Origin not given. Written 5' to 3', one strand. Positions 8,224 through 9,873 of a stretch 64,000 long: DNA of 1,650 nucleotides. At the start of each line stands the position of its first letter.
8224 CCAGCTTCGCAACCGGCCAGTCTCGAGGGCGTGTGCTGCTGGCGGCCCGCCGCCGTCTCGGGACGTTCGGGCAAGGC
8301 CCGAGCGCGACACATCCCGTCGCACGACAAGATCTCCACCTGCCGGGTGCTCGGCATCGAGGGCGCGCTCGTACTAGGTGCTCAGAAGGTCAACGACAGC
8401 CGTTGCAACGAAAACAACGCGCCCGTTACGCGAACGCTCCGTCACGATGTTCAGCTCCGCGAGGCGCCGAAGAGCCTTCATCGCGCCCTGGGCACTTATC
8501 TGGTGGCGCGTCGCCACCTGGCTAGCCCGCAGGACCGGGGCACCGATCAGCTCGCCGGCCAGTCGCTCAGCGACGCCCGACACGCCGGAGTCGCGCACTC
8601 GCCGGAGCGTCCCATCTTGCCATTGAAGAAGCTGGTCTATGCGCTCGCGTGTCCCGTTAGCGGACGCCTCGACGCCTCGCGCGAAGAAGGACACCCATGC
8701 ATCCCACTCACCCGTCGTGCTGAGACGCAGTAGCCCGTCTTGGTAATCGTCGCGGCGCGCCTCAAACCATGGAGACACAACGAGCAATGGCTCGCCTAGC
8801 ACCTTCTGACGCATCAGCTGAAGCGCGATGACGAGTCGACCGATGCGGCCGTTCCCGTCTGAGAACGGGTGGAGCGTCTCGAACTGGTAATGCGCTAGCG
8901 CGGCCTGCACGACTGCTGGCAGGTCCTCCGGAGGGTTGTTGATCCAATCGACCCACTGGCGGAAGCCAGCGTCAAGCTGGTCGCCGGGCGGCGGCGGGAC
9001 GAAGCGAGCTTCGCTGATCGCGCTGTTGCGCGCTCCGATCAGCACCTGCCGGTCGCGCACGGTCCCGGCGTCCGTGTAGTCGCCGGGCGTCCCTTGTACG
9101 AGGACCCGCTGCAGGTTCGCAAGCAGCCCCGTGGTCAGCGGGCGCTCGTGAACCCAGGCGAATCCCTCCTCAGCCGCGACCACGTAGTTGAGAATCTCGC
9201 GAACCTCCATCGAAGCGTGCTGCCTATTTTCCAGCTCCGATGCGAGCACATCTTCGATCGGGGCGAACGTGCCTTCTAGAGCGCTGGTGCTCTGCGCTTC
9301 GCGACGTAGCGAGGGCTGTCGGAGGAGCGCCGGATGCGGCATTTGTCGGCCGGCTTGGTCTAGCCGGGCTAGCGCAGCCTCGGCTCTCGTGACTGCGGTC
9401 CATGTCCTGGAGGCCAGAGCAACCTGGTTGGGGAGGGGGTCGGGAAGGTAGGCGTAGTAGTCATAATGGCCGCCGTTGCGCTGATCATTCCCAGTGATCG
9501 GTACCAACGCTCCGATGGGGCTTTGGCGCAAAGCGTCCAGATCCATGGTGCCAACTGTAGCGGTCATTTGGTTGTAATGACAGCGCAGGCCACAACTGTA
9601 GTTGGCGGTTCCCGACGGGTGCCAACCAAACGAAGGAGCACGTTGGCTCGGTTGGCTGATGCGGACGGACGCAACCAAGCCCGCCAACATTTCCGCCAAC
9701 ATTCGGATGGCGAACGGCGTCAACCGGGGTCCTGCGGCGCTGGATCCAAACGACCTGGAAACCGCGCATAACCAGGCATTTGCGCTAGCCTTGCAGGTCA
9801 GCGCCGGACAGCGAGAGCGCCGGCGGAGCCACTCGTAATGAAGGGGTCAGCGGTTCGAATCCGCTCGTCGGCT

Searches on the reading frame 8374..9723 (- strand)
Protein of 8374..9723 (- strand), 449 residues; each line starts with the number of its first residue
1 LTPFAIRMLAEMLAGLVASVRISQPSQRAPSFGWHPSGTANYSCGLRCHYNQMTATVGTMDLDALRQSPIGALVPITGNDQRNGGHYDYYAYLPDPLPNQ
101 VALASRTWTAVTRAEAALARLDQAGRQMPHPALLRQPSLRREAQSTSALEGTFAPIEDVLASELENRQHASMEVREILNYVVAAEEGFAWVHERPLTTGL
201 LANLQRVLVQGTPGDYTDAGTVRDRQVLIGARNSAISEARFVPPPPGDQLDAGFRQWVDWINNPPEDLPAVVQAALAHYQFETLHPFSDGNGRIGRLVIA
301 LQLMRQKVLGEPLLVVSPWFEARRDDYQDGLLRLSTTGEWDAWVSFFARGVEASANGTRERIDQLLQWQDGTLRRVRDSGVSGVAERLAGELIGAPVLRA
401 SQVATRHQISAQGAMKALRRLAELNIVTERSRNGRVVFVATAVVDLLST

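Call 5: search_protein_families(library=pfam, proteins=[window:8374-9723:-], max_evalue=1)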
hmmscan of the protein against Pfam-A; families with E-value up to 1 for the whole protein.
window:8374-9723:- (449 aa): 7 families
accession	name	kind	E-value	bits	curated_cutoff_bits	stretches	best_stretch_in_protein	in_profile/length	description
PF13784.11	Fic_N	-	5.1e-21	74.9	26.7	1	109-188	2-81/82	Fic/DOC family N-terminal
PF02661.23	Fic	-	6.3e-18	65.9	24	1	195-303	1-93/93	Fic/DOC family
PF12802.13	MarR_2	-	0.017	15.7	27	1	389-432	11-56/61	MarR family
PF07756.17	DUF1612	-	0.021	15.5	30.1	1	255-308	14-65/127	Protein of unknown function (DUF1612)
PF08100.18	Dimerisation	-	0.12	12.6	25.6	1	394-447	38-90/93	O-methyltransferase dimerisation domain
PF24033.1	DUF7342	-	0.13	12.7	31.6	1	400-434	20-54/150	Family of unknown function (DUF7342)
PF00392.27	GntR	-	0.14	12.3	27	1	399-437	26-64/64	Bacterial regulatory proteins, gntR family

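Call 6: search_protein_families(library=padloc, proteins=[window:8374-9723:-], max_evalue=1)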
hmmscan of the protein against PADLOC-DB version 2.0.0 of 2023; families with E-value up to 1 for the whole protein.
window:8374-9723:- (449 aa): 7 families
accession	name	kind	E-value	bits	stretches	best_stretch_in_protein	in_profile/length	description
PDLC03963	SoFic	-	2.6e-89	298.1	1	88-448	5-359/361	-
PDLC04966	PDC-S24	-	1.5e-18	65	1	192-336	228-370/497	-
PDLC04840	PDC-S04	-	5.4e-12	43.9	1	234-308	102-179/227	-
PDLC04836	PDC-S04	-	5.9e-11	40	1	272-314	156-196/244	-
PDLC04837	PDC-S04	-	5.1e-10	37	1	274-317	154-194/234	-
PDLC04839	PDC-S04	-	4.3e-08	31.1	1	157-306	19-162/205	-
PDLC04838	PDC-S04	-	0.0081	14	1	274-301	133-160/209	-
